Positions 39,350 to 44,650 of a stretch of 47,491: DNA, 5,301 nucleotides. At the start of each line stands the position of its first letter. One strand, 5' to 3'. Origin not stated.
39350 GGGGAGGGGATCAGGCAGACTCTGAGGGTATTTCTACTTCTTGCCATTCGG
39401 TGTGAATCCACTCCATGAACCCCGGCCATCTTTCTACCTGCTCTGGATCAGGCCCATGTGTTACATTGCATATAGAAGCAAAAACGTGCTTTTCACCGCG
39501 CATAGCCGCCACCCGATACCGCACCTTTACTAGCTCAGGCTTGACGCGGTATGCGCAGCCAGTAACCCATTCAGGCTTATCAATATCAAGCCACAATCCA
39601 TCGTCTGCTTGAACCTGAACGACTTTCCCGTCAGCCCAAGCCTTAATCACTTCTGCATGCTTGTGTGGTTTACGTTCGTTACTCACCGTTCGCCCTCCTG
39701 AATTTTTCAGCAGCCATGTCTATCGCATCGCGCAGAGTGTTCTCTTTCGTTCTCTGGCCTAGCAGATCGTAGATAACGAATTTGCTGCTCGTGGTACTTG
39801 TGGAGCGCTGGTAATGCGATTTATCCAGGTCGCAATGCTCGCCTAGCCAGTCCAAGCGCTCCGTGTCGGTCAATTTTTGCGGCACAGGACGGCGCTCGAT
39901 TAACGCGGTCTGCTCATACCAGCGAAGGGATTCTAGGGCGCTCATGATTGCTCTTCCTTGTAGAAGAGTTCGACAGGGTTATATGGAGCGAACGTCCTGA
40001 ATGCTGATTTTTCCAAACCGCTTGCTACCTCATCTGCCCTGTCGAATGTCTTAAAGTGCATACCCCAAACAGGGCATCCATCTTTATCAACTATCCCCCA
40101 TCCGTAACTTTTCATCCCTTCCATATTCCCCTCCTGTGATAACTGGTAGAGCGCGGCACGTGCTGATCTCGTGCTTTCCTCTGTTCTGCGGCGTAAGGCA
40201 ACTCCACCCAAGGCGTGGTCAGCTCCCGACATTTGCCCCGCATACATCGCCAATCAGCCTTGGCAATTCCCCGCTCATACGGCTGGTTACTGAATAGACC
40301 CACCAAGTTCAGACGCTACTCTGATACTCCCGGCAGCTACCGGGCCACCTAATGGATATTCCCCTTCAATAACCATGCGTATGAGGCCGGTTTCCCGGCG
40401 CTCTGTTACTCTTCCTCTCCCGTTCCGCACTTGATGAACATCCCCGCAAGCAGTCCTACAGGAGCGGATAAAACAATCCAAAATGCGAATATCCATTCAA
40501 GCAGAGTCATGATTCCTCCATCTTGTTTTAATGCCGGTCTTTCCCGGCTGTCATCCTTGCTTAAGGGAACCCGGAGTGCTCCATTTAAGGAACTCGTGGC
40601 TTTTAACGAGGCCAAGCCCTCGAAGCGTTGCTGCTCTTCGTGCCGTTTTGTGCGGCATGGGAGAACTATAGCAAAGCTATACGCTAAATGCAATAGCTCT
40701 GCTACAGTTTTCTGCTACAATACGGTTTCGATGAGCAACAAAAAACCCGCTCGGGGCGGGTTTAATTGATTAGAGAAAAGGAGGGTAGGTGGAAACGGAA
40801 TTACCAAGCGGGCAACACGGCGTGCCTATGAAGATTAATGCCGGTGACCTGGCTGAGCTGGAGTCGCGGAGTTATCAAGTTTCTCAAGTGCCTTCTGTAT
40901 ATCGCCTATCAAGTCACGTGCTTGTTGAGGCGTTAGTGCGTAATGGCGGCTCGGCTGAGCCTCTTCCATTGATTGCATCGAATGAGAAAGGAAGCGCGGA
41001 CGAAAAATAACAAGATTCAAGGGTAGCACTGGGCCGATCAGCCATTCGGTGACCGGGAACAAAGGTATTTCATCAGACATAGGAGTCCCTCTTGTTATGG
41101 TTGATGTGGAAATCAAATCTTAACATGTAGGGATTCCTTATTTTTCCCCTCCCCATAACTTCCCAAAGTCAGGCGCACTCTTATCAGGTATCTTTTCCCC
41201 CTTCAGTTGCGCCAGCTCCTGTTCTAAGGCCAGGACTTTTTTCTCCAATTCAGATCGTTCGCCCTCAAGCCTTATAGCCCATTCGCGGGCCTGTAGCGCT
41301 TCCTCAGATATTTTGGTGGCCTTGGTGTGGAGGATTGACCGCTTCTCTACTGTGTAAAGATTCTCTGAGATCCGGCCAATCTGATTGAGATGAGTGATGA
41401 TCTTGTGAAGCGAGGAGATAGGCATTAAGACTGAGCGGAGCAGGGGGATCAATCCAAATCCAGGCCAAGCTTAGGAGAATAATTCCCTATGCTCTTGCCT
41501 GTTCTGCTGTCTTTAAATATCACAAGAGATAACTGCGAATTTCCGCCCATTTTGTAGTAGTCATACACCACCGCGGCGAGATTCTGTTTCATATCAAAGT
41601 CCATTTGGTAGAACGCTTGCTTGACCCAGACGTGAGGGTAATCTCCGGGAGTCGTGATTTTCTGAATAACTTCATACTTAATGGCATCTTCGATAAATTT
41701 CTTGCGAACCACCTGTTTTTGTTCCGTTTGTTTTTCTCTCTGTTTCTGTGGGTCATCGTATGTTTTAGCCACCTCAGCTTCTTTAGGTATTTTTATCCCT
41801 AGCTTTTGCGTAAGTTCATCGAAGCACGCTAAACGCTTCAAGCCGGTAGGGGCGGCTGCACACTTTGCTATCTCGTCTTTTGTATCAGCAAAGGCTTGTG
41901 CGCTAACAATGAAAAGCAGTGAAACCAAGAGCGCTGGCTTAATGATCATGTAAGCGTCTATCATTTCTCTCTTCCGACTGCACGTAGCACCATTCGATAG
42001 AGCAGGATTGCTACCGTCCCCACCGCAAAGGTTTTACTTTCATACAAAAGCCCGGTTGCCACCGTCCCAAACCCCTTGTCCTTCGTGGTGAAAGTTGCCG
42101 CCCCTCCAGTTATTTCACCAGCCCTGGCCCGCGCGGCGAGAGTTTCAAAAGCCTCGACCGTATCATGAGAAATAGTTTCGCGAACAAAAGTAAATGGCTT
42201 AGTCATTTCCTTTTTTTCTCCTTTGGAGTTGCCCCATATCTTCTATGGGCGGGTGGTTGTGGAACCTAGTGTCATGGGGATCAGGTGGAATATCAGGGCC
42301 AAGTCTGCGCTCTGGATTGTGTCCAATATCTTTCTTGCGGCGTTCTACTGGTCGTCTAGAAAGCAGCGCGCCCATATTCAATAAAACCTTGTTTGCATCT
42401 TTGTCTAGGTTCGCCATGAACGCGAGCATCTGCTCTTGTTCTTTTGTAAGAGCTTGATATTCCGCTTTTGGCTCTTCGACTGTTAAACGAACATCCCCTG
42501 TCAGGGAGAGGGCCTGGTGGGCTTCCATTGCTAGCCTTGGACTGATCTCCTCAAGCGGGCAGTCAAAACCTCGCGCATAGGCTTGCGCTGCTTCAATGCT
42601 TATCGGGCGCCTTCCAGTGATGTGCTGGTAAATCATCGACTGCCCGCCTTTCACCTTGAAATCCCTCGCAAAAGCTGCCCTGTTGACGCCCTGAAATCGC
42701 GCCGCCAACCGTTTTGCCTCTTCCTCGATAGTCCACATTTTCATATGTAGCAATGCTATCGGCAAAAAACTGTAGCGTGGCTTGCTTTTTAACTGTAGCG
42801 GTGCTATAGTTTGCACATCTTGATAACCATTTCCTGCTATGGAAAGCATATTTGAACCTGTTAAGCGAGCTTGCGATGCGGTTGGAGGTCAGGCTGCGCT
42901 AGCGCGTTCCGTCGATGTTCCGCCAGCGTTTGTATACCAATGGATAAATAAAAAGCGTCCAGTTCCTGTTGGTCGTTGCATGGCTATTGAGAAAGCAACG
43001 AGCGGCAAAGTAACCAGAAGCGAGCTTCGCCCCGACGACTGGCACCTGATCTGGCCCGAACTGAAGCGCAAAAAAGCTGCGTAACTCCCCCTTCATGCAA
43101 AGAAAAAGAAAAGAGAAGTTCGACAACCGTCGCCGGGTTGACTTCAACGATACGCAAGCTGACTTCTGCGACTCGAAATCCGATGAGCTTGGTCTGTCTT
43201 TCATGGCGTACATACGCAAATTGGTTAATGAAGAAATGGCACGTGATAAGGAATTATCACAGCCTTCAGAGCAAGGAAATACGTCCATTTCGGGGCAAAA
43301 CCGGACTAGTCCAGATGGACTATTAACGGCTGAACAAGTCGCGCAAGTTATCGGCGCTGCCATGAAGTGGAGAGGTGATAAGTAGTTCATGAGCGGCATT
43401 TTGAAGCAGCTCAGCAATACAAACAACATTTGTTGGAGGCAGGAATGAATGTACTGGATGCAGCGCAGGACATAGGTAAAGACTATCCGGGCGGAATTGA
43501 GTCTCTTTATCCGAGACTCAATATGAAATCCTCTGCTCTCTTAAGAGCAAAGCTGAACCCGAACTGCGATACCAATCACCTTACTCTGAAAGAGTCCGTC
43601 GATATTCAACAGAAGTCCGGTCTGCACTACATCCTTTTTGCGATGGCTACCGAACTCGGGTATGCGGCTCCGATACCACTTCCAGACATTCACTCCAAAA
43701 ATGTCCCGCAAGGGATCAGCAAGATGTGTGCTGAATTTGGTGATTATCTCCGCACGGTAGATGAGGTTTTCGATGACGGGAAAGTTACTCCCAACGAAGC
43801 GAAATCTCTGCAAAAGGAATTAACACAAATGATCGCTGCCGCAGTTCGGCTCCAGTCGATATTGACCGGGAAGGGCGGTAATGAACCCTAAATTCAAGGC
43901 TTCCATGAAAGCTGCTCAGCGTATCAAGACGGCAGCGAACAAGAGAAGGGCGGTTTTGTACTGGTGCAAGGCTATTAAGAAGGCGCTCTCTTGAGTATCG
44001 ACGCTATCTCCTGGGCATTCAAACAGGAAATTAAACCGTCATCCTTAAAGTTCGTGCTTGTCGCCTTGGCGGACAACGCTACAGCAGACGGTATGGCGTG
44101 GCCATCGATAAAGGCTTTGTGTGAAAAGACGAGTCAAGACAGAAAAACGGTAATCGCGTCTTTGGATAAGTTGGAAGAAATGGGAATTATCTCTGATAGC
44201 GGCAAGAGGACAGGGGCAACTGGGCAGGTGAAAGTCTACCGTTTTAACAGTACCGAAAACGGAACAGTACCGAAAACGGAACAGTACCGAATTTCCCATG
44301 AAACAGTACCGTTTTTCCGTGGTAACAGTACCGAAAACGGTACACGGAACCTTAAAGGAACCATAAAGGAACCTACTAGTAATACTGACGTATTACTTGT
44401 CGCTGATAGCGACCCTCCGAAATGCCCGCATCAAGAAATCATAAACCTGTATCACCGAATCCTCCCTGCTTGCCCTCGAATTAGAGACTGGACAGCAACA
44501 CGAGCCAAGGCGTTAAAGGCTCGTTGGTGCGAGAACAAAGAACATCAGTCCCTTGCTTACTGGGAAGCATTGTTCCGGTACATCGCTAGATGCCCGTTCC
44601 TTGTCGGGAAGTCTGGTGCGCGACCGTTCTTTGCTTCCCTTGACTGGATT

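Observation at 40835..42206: Four-gene cassette in the rexAB slot of the immunity region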

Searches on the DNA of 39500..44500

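Call 43: search_rna_families(source=window, start=39500, end=44500, threshold=evalue, max_evalue=1)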
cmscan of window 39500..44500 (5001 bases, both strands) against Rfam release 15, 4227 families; matches with E-value up to 1: 3.
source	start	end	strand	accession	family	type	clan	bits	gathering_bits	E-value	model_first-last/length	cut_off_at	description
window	40737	40812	-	RF00513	Trp_leader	Cis-reg; leader;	-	25.7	41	0.047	1-100/100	no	Tryptophan operon leader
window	41487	41529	+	RF04332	Plastid-rpoB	Cis-reg;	-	23.5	45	0.52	1-49/49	no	Plastid-rpoB 5UTR RNA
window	40935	41050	+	RF02504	Atu_L1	Gene; sRNA;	-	18.7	60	0.42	1-174/174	no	Rhizobiales sRNA Atu_L1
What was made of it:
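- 41078..41142 (-): Conserved 65-nt leader of ORF4. It is a three-tier hairpin: P1 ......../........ covers the Shine-Dalgarno sequence, P2 is UGUUA/UAACA, and P3 is UUGAU/AUCAA with loop UUCCAC. An alternative reading is an extended -10 promoter, TGnTAAGAT. No Rfam match (call 43).
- On Known RNA families (Rfam 15), for the ORF4 leader: The only sub-threshold hits in 39500-44500 lie elsewhere (call 43).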

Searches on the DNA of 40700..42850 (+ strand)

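Call 7: search_dna_similar(query=window:40700-42850:+, collection=phages, mode=near, max_rows=25)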
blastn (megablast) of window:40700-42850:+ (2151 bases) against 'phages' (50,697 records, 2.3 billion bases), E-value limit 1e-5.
No match.

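Call 8: search_dna_similar(query=window:40700-42850:+, collection=ecoli_genomes, mode=near, max_rows=25)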
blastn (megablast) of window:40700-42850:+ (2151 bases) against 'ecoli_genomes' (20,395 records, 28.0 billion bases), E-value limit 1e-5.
No match.
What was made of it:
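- Tried and rejected: The locus found nothing in the phage and E. coli collections (calls 7, 8).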

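Call 99: build_rna_model(alignment_id=A7)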
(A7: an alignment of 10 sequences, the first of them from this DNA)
Model R1 built from alignment A7 (10 sequences, 66 columns); structure: RNAalifold consensus.
model positions 63; base pairs 13; branch points 0; effective number of sequences 3.3; information 0.889 bits per position. Calibrated on 0.2 Mb of random sequence (short: E-values are rough).
structure used (alignment columns):
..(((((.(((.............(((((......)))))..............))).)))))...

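Call 100: search_with_rna_model(model_id=R1, sources=[window, L002, L004, L008, L009, L010, L011, L012, L013, L014, L017, L019, L021, L023, L024, L025, L026, L028, L030, L031, L034, L036, L043, L044, L045, L046, L047, L048, L049, L050, L051, L052, L053, L054, L055, L056, L057, L058, L059, L060, L061, L062, L063, L064, L065, L066, L067, L068, L069, L070, L071, L072, L073, L074, L075, L076, L077, L078, L079, L080, L081, L082, L083, L084, L085, L086, L087, L088, L089, L090, L091, L092, L093], max_evalue=1, make_alignment=true)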
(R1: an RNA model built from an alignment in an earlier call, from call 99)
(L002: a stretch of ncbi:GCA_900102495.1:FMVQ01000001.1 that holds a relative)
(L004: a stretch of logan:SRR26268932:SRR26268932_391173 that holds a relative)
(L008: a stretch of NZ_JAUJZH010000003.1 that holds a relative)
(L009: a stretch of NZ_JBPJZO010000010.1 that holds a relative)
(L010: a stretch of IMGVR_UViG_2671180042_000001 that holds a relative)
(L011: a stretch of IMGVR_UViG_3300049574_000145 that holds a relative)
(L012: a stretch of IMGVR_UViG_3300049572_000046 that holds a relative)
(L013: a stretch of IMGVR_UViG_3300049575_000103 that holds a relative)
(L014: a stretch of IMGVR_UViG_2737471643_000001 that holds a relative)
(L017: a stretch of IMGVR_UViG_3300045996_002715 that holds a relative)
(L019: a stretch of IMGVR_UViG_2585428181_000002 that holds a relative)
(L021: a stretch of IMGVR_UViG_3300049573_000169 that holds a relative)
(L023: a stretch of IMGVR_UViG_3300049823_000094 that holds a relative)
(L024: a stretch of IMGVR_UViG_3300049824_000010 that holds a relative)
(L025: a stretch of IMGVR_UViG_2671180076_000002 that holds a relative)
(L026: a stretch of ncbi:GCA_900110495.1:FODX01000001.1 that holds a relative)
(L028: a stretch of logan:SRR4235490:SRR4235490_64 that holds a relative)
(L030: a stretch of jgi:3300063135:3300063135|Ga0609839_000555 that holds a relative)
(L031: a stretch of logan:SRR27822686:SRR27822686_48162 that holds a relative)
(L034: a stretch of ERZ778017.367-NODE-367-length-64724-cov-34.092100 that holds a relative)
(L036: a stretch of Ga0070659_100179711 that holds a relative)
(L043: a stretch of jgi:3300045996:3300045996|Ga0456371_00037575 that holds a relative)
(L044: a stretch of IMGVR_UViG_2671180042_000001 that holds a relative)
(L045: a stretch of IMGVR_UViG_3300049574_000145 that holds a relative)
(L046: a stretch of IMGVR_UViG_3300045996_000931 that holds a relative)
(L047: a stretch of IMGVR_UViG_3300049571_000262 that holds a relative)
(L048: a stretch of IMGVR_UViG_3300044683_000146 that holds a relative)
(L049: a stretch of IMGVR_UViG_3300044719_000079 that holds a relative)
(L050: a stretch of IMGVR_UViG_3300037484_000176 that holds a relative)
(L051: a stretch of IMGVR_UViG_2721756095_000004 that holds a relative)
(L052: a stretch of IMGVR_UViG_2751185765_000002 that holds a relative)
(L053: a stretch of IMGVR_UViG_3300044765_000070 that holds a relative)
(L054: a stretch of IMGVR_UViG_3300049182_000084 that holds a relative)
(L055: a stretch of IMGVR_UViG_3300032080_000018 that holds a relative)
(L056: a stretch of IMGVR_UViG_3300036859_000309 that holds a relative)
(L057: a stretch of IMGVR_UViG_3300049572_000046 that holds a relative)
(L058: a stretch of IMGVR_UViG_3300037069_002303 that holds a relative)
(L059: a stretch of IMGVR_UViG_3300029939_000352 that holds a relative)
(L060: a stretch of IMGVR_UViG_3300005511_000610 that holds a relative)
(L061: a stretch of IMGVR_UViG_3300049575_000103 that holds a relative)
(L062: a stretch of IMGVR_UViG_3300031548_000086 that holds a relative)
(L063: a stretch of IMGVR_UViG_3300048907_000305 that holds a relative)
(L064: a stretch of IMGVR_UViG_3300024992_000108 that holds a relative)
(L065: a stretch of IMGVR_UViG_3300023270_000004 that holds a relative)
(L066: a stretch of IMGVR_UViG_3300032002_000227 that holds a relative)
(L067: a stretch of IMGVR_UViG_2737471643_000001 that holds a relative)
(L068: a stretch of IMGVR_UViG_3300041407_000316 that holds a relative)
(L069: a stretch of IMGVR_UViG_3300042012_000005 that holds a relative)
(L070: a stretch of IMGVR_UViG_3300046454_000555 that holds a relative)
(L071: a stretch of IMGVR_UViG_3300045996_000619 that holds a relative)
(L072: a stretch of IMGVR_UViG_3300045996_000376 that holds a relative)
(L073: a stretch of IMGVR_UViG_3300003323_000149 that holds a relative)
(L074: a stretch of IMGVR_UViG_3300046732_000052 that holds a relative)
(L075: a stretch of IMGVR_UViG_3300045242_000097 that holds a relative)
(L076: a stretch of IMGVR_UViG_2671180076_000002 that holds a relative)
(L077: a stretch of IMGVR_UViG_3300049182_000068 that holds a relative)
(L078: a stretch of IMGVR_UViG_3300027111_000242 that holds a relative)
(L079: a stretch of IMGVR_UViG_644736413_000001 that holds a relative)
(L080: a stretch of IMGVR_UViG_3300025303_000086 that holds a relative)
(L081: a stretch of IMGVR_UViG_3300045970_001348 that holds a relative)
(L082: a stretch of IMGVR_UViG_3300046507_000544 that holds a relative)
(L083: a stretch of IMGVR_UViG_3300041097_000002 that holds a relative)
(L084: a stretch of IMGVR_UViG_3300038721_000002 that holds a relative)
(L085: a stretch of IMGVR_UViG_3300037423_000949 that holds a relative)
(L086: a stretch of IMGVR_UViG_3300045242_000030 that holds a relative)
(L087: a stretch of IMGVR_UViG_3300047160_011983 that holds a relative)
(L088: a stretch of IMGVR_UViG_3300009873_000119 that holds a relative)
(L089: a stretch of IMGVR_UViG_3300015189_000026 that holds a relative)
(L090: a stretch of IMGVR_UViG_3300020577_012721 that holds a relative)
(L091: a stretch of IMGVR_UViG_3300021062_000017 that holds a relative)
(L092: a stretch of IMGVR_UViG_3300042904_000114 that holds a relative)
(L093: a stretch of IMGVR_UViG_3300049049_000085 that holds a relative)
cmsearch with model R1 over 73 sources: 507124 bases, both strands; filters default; matches with E-value up to 1: 21.
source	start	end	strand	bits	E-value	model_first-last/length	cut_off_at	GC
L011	3858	3920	+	90.2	5.1e-23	1-63/63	no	0.44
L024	592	654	-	90.2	5.1e-23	1-63/63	no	0.44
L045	1858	1920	+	90.2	5.1e-23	1-63/63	no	0.44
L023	5418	5480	+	88.2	2e-22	1-63/63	no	0.44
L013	3923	3985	+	87.7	3e-22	1-63/63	no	0.46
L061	1923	1985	+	87.7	3e-22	1-63/63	no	0.46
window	41078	41140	-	84.3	3e-21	1-63/63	no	0.38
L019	10912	10977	+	82.9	7.7e-21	1-63/63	no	0.39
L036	611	676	-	74.1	3e-18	1-63/63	no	0.48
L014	7428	7490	+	73.2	5.4e-18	1-63/63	no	0.38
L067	5428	5490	+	73.2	5.4e-18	1-63/63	no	0.38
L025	5754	5814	+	72.2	1.1e-17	1-63/63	no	0.36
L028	5067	5127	+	72.2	1.1e-17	1-63/63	no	0.36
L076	4067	4127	+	72.2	1.1e-17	1-63/63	no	0.36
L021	932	996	-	71.4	1.9e-17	1-63/63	no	0.37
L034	2107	2169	+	65.1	1.4e-15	1-63/63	no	0.35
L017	1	37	-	45.4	9.1e-10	1-37/63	3'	0.43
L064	762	828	+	40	3.6e-08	1-63/63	no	0.46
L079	3775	3820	-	18.1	0.11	1-63/63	no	0.52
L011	7801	7826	-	15.3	0.73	25-50/63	no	0.42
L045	5801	5826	-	15.3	0.73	25-50/63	no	0.42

Alignment A10: 21 matches aligned to the model, 83 columns, each read 5' to 3' on its own strand. Consensus structure (alignment columns), stored with it:
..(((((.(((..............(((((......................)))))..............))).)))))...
